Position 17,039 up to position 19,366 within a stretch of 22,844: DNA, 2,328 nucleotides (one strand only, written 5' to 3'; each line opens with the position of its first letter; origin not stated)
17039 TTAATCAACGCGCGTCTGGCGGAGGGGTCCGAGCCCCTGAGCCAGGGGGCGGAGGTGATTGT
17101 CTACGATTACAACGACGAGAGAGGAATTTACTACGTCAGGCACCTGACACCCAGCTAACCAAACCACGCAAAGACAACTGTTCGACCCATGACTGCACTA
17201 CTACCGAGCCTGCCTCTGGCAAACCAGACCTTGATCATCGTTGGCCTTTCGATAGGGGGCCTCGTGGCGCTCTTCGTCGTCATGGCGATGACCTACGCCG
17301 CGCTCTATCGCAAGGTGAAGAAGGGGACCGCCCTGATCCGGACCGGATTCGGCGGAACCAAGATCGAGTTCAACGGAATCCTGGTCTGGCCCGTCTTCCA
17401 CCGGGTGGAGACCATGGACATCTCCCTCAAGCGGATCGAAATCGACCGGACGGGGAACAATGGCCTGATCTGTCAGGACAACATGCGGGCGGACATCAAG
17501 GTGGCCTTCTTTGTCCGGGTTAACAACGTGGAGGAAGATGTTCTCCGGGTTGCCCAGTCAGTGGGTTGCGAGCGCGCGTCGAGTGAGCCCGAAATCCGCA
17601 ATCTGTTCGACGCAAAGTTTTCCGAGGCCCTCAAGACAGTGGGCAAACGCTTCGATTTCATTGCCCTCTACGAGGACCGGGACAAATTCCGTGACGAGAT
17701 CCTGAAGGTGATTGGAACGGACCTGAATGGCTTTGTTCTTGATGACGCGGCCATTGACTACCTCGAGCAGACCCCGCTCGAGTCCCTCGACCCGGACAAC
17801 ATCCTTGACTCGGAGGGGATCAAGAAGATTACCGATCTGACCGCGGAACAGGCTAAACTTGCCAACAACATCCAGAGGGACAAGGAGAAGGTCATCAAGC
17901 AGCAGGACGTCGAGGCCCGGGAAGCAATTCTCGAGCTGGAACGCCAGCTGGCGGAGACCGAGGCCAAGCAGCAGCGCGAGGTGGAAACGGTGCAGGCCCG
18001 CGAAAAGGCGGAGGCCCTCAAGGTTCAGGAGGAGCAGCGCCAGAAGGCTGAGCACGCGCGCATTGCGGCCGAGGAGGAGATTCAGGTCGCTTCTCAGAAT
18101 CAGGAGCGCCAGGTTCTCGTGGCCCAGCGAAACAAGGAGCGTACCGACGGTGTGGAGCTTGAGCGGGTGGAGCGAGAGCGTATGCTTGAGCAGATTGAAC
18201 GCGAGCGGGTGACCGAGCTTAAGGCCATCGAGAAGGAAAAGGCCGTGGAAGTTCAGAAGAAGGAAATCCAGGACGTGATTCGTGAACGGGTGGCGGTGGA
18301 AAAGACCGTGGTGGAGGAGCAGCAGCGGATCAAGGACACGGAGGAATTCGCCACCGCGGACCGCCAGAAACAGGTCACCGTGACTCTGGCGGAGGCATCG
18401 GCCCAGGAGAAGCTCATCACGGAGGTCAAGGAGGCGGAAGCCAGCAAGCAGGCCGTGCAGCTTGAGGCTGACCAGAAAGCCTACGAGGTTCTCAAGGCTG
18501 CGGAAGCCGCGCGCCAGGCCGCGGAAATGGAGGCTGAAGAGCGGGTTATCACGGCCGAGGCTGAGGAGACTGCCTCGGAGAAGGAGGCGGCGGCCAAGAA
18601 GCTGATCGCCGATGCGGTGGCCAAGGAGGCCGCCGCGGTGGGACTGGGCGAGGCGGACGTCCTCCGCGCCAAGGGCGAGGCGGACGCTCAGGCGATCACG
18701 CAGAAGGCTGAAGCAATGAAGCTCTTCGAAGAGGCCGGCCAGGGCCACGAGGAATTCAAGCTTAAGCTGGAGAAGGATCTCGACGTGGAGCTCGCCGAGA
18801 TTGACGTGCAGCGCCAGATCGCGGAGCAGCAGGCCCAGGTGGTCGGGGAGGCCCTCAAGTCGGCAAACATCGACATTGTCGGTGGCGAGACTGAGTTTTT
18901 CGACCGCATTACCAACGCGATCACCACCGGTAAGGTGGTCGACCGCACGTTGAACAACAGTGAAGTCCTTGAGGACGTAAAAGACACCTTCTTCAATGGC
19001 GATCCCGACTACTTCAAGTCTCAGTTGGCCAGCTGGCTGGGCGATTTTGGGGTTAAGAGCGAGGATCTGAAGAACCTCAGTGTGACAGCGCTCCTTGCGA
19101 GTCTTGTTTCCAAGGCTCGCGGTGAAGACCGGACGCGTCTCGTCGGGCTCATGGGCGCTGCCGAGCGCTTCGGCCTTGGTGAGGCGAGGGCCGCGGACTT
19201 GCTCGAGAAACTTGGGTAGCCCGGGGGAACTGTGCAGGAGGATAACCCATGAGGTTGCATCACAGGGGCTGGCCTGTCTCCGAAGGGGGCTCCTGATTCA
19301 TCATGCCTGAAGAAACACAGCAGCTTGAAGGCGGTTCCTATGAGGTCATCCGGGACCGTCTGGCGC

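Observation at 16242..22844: Three-gene co-directional module: NfeD/YqiJ-like OB-fold membrane protein, YqiK-type flotillin, then a giant unknown protein. Candidate uncharacterized flotillin-associated system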

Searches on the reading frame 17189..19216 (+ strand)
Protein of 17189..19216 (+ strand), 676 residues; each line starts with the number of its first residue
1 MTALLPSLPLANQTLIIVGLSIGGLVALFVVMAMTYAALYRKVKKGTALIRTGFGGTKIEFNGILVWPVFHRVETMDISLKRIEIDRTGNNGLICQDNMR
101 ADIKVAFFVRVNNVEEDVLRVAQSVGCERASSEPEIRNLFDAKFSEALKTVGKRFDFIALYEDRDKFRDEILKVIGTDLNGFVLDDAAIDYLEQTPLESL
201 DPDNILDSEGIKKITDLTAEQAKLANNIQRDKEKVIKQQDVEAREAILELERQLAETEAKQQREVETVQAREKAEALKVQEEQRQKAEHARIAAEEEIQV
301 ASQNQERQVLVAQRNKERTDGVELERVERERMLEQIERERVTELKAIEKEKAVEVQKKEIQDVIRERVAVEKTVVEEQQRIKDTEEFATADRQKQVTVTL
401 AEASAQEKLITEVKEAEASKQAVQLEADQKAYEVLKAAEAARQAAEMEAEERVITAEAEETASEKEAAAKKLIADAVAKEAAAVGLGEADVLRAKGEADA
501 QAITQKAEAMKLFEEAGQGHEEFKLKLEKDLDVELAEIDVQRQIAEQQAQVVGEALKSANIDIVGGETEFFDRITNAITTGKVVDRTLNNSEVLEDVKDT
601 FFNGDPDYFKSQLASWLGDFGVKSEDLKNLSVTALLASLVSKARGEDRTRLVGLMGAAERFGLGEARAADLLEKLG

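Call 8: search_protein_families(library=pfam, proteins=[window:17189-19216:+], max_evalue=0.1)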
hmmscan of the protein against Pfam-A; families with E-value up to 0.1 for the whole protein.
window:17189-19216:+ (676 aa): 0 families

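Call 9: search_protein_families(library=ncbifam, proteins=[window:17189-19216:+], max_evalue=0.1)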
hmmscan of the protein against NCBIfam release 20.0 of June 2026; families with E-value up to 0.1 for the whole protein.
window:17189-19216:+ (676 aa): 1 family
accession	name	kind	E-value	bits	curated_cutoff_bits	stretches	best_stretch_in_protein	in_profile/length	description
NF058507.1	FlotScfldFlot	equivalog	0.00051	19.2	700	1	25-410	6-393/477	flotillin lipid rafts scaffold protein FloT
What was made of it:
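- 17189..19219 (+): YqiK-type flotillin (BacD-like), 676 aa: N-terminal TM, SPFH/band-7 domain, long E/A/K-rich coiled coil and a conserved C-terminal region. There is a weak NCBIfam FloT hit (call 9).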

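Call 10: search_protein_families(library=padloc, proteins=[window:17189-19216:+], max_evalue=0.1)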
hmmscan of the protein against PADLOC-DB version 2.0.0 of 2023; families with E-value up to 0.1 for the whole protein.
window:17189-19216:+ (676 aa): 0 families

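Call 13: find_encoding_contigs(protein=window:17189-19216:+, flank=10000, max_places=6)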
Protein window:17189-19216:+ (676 aa): 6 contigs read that carry it; 5 places shown.
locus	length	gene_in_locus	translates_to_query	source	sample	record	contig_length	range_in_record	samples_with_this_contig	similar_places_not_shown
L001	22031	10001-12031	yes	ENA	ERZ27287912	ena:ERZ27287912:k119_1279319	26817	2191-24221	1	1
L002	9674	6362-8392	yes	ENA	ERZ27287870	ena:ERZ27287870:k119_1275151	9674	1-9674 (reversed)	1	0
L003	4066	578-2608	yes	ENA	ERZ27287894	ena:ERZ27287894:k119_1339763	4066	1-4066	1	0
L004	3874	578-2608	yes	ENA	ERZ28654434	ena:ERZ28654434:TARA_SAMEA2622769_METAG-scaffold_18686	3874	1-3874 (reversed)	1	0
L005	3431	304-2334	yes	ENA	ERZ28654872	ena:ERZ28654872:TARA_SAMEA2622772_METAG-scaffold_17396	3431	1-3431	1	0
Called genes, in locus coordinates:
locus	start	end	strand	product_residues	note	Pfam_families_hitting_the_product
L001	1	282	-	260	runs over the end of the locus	PF01138:RNase_PH, PF03725:RNase_PH_C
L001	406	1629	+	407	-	PF02606:LpxK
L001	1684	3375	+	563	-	PF01368:DHH, PF02272:DHHA1, PF17768:RecJ_OB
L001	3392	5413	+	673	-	PF17191:RecG_wedge, PF00270:DEAD, PF04851:ResIII, PF00271:Helicase_C, PF19833:RecG_dom3_C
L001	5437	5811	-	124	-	PF00903:Glyoxalase, PF13669:Glyoxalase_4 (weak)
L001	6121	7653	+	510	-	PF12704:MacB_PCD, PF02687:FtsX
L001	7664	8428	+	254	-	PF14237:GYF_2 (weak), PF06271:RDD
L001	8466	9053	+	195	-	PF13482:RNase_H_2 (weak)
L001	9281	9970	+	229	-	-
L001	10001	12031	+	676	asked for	-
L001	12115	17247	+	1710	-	PF12458:DUF3686, PF25472:DUF7902, PF00004:AAA (weak), PF05496:RuvB_N (faint)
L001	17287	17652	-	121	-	-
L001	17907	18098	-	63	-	-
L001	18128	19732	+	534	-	PF08447:PAS_3, PF00989:PAS (weak), PF08448:PAS_4, PF13426:PAS_9 (weak), PF07228:SpoIIE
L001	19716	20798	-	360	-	PF00188:CAP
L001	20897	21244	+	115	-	PF02261:Asp_decarbox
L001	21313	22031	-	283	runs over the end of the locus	PF21347:DUF3108_like (faint)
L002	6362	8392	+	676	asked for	-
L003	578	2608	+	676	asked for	-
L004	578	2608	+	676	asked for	-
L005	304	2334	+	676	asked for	-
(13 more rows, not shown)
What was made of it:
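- On Psp-type bac operon (CesT/Tir-PspA-YqiJ-flotillin-AAA+-PLD): The upstream genes are an RNase H-like gene, an RDD-family gene and MacB/FtsX (call 13).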

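Call 16: find_homologous_proteins(query=L001:12115-17244:+, max_evalue=1e-10)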
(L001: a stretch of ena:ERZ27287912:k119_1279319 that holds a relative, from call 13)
Query L001:12115-17244:+ (1710 aa): 3948 proteins with E <= 1e-10 among 8000 candidates; the best 120 are listed.
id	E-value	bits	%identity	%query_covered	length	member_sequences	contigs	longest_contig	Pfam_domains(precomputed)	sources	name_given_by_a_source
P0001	0.0e+0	3835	99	100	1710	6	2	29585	PF12458.14,PF00004.36,PF05496.19,PF25472.2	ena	-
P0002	0.0e+0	3434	89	100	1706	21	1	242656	PF12458.14,PF00004.36,PF05496.19,PF25472.2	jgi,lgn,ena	-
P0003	0.0e+0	3194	82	100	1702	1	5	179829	PF12458.14,PF00004.36,PF05496.19,PF25472.2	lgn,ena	-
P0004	0.0e+0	3157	81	100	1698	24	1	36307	PF12458.14,PF00004.36,PF07728.21,PF25472.2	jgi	jgi:hypothetical protein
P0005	0.0e+0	3105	80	100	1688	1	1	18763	PF12458.14,PF00004.36,PF25472.2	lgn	-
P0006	0.0e+0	3047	79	100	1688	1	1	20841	PF12458.14,PF00004.36,PF07728.21,PF25472.2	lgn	-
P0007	0.0e+0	2697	71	100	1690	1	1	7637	PF12458.14,PF00004.36,PF05496.19,PF07728.21,PF25472.2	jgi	jgi:hypothetical protein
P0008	0.0e+0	2642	69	100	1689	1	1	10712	PF12458.14,PF00004.36,PF07728.21,PF25472.2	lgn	-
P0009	0.0e+0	2569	67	100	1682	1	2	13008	PF12458.14,PF00004.36,PF25472.2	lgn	-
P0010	0.0e+0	2516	66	100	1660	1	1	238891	PF12458.14,PF00004.36,PF25472.2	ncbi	ncbi:MAG: DNA repair ATPase [Verrucomicrobiaceae bacterium]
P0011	0.0e+0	2512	66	100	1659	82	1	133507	PF12458.14,PF00004.36,PF25472.2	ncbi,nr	ncbi:DNA repair ATPase [Akkermansiaceae bacterium]|nr:DNA repair ATPase [Akkermansiaceae bacterium]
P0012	0.0e+0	2507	66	100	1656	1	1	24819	PF12458.14,PF00004.36,PF25472.2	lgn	-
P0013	0.0e+0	2507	67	98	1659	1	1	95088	PF12458.14,PF00004.36,PF25472.2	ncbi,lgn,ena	-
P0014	0.0e+0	2506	65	98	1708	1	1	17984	PF12458.14,PF00004.36,PF07728.21,PF25472.2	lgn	-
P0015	0.0e+0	2480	65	100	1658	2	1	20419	PF12458.14,PF00004.36,PF25472.2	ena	-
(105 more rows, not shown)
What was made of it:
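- The closest relatives belong to the same phylum, which fits mostly vertical inheritance (call 16). The source organism is a Verrucomicrobium, a PVC member (call 16).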

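Call 19: search_protein_families(library=pfam, proteins=[L001:15415-17244:+, L001:14215-15715:+], max_evalue=1)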
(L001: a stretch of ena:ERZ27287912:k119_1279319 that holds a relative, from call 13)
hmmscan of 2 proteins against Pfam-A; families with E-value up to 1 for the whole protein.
L001:15415-17244:+ (610 aa): 10 families
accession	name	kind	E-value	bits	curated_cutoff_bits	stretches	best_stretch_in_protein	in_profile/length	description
PF00004.35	AAA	-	1.4e-06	29.2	21.2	1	170-206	1-37/131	ATPase family associated with various cellular activities (AAA)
PF05496.18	RuvB_N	-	3.3e-06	27.4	27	1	155-205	21-71/159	Holliday junction DNA helicase RuvB P-loop domain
PF07728.20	AAA_5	-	1.7e-05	25.3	22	1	170-294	2-126/139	AAA domain (dynein-related subfamily)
PF13401.12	AAA_22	-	2.4e-05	25.1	27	1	167-261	5-110/130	AAA domain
PF13191.12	AAA_16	-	0.016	16.2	32.6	1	162-194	19-51/167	AAA ATPase domain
PF25199.1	nSTAND_NTPase5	-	0.029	14.6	34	1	156-273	33-134/145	Novel STAND NTPase 5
PF20720.3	nSTAND3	-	0.063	13.4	27.2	1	166-191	16-41/155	Novel STAND NTPase 3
PF13207.12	AAA_17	-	0.14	12.8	27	1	175-197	3-25/136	AAA domain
PF10729.16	CedA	-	0.2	12.2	27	1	275-304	35-63/75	Cell division activator CedA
PF00910.28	RNA_helicase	-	0.27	12.2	21.5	0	171-195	2-26/105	RNA helicase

L001:14215-15715:+ (500 aa): 1 family
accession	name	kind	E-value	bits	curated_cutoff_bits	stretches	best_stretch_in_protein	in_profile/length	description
PF10046.14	BLOC1_2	-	0.19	12.6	33.4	0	54-124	22-87/96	Biogenesis of lysosome-related organelles complex-1 subunit 2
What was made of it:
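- On PVC membrane-coat-like proteins (beta-propeller + alpha-solenoid): The C-terminus is an AAA+ ATPase (calls 13, 19).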

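Call 20: search_solved_structures(query=window:17189-19216:+, max_evalue=10, show_alignments=2)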
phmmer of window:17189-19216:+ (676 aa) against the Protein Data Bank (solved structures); distinct sequences matched with E-value up to 10: 3.
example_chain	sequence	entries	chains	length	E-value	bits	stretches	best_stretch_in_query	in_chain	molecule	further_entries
9l3g_A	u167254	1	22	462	0.13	14.2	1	387-595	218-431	Flotillin-1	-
9ecm_A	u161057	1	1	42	0.97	11.2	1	11-40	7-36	Integrin alpha-X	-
5gm6_X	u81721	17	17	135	1.3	10.8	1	308-380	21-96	Pre-mRNA-splicing factor CWC21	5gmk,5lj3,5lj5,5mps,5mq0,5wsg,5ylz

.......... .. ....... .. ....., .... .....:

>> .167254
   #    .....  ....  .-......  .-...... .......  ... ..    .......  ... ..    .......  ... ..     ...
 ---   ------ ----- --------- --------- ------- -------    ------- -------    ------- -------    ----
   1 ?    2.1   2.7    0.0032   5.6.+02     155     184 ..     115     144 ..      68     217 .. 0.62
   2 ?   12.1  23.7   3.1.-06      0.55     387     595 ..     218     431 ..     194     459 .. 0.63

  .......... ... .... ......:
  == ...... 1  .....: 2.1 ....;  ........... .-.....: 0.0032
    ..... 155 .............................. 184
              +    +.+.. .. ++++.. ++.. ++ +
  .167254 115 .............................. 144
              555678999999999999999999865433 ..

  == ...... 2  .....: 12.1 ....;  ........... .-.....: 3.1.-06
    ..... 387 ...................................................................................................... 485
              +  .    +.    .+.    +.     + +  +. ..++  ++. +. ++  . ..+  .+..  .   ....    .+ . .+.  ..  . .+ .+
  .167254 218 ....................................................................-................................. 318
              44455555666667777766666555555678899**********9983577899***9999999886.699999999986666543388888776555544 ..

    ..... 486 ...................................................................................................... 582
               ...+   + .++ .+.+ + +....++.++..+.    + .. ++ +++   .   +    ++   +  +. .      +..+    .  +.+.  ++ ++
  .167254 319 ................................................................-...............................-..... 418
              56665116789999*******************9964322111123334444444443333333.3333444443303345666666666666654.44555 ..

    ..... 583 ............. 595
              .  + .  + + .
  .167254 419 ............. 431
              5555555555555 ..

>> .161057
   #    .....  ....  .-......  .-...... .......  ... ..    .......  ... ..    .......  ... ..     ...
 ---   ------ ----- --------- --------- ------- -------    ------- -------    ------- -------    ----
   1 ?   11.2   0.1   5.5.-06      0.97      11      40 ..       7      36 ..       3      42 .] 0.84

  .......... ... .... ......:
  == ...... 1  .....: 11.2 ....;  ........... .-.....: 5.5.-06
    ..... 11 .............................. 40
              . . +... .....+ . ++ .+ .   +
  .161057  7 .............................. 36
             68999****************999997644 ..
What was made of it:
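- Tried and rejected: Direct Pfam, NCBIfam and PDB searches with the window's flotillin and NfeD-like proteins gave nothing significant (calls 8, 9, 20).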

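Call 21: search_solved_structures(query=L001:15415-17244:+, max_evalue=1)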
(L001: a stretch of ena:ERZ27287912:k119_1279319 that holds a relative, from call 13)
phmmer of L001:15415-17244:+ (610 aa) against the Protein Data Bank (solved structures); distinct sequences matched with E-value up to 1: 156 (the best 60 are shown).
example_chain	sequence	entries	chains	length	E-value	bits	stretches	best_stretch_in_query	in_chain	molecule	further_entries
5vc7_A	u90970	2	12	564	5.4e-07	31.7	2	168-204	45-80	VCP-like ATPase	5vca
5g4g_A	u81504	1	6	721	1e-06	30.7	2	168-204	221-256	VCP-LIKE ATPASE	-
5g4f_A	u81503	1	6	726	1e-06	30.7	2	168-204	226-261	VCP-LIKE ATPASE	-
7wub_C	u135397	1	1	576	2.7e-06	29.3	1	170-226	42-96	Transitional endoplasmic reticulum ATPase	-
7wub_D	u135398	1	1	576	2.8e-06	29.3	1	170-226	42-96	Transitional endoplasmic reticulum ATPase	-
6mck_A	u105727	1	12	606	3.3e-06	29.1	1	170-226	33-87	Transitional endoplasmic reticulum ATPase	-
6chs_H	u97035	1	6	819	3.8e-06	28.8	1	168-231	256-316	Putative cell division control protein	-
7lmy_A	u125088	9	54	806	4.5e-06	28.6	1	168-226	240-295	Transitional endoplasmic reticulum ATPase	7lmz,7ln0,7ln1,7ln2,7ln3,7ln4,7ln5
7rlb_A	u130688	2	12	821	4.6e-06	28.6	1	168-226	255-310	Transitional endoplasmic reticulum ATPase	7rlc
7rlj_A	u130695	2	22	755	5.4e-06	28.4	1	170-226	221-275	Transitional endoplasmic reticulum ATPase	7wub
8yka_A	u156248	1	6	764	5.5e-06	28.3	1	170-226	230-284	Transitional endoplasmic reticulum ATPase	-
7y4w_A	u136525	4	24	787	6e-06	28.2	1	170-226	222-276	Transitional endoplasmic reticulum ATPase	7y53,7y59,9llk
5c18_A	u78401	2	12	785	6e-06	28.2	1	170-226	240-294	Transitional endoplasmic reticulum ATPase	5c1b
5c19_A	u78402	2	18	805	6.2e-06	28.1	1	170-226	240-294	Transitional endoplasmic reticulum ATPase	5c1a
10qq_A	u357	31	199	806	6.3e-06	28.1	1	170-226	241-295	Transitional endoplasmic reticulum ATPase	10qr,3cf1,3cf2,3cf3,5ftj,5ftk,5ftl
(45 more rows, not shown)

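Call 37: find_related_loci(query=A1, collection=genome_contigs, flank=8000)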
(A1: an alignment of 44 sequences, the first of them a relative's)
Query A1 (1710 aa) in genome_contigs; peptide patterns used: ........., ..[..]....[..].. (x = any residue, [..] = any of these).
600 stretches matched a pattern (row limit reached: there are more); 585 encode a relative of the query (tblastn E <= 1e-3); the best 80 are kept; 80 distinct loci.
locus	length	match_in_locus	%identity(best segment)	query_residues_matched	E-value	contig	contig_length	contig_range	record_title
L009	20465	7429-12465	65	5-1710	0e+0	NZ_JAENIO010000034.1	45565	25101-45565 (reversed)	Roseibacillus ishigakijimensis strain KCTC 12986 scaffold_34_45566, whole genome shotgun sequence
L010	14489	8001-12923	65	3-1710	0e+0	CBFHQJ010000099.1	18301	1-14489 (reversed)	MAG: Akkermansiaceae bacterium isolate AGTU_79_bin_1_indstr genome assembly, contig: AGTU_79_bin_1_indstr_c99, whole gen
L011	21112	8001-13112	61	1-1710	0e+0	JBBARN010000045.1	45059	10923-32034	MAG: Luteolibacter sp. isolate EUL_220 ctg45-EUL_220, whole genome shotgun sequence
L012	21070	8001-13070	60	1-1710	0e+0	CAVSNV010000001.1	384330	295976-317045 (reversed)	MAG: uncultured Verrucomicrobiae bacterium isolate MFD03250.bin.2.61 genome assembly, contig: contig_10054, whole genome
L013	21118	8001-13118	60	1-1710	0e+0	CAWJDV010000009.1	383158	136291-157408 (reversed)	MAG: uncultured Verrucomicrobiae bacterium isolate MFD04716.bin.2.184 genome assembly, contig: contig_46907, whole genom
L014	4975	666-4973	65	4-1486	0e+0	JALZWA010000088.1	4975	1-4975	MAG: Akkermansiaceae bacterium isolate g3_MAG_00010 g3_MAG_00010_000000000088, whole genome shotgun sequence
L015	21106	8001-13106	56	1-1709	0e+0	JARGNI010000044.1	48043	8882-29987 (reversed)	MAG: Verrucomicrobiales bacterium isolate bin_ak_oxhcr2.025 NODE_603_length_48043_cov_135.658665, whole genome shotgun s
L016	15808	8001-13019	58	8-1675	0e+0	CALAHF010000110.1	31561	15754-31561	MAG TPA_asm: uncultured Verrucomicrobiales bacterium isolate ERR2206768_bin.6_CONCOCT_v1.1_MAG genome assembly, contig:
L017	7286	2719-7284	61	1-1514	0e+0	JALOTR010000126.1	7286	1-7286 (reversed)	MAG: Akkermansiaceae bacterium isolate Prado238 scaffold_24696, whole genome shotgun sequence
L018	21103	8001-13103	62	1-1710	0e+0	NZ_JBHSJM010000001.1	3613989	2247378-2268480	Rubritalea spongiae strain KCTC 12906 tig00000001, whole genome shotgun sequence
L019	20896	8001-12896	52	7-1671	0e+0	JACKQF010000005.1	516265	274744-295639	MAG: Verrucomicrobiaceae bacterium isolate HK-STAS-VERR-13 HK-STAS-VERR-13_5, whole genome shotgun sequence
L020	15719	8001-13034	52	1-1657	0e+0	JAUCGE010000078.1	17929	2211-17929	Desulfobacterales bacterium HSG16 NODE_113_length_17929, whole genome shotgun sequence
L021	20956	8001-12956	52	4-1647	0e+0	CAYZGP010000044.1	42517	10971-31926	MAG TPA_asm: uncultured Pirellulaceae bacterium isolate SRP114822_co2_89 genome assembly, contig: NODE_748_length_42517_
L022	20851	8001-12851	54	7-1627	0e+0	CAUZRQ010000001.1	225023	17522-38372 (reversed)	MAG: Planctomycetota bacterium isolate CB6_AW.30 genome assembly, contig: Ga0310123_10000003, whole genome shotgun seque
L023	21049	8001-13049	51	2-1710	0e+0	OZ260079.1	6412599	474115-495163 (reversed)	MAG: Phragmitibacter sp. isolate NI281-mx-bin07 genome assembly, chromosome: 1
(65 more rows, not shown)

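Call 44: search_protein_families(library=pfam, alignment_id=A2, max_evalue=0.01)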
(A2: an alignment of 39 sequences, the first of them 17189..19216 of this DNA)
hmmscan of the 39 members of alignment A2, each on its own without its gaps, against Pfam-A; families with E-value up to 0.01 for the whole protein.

A. member 1, window:17189-19216:+ (676 aa): 0 families

B. families by the number of members that match (of 39 scanned): 1 family
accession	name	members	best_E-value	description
PF01145.31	Band_7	5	3.3e-13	SPFH domain / Band 7 family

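Call 45: search_solved_structures(query=A2, max_evalue=0.01)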
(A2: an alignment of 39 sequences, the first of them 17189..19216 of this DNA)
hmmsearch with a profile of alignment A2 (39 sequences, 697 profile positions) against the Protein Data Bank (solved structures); distinct sequences matched with E-value up to 0.01: 1.
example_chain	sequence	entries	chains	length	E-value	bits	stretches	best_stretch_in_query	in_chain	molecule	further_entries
8z5g_A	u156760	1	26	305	0.00051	21.7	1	364-447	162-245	Protein QmcA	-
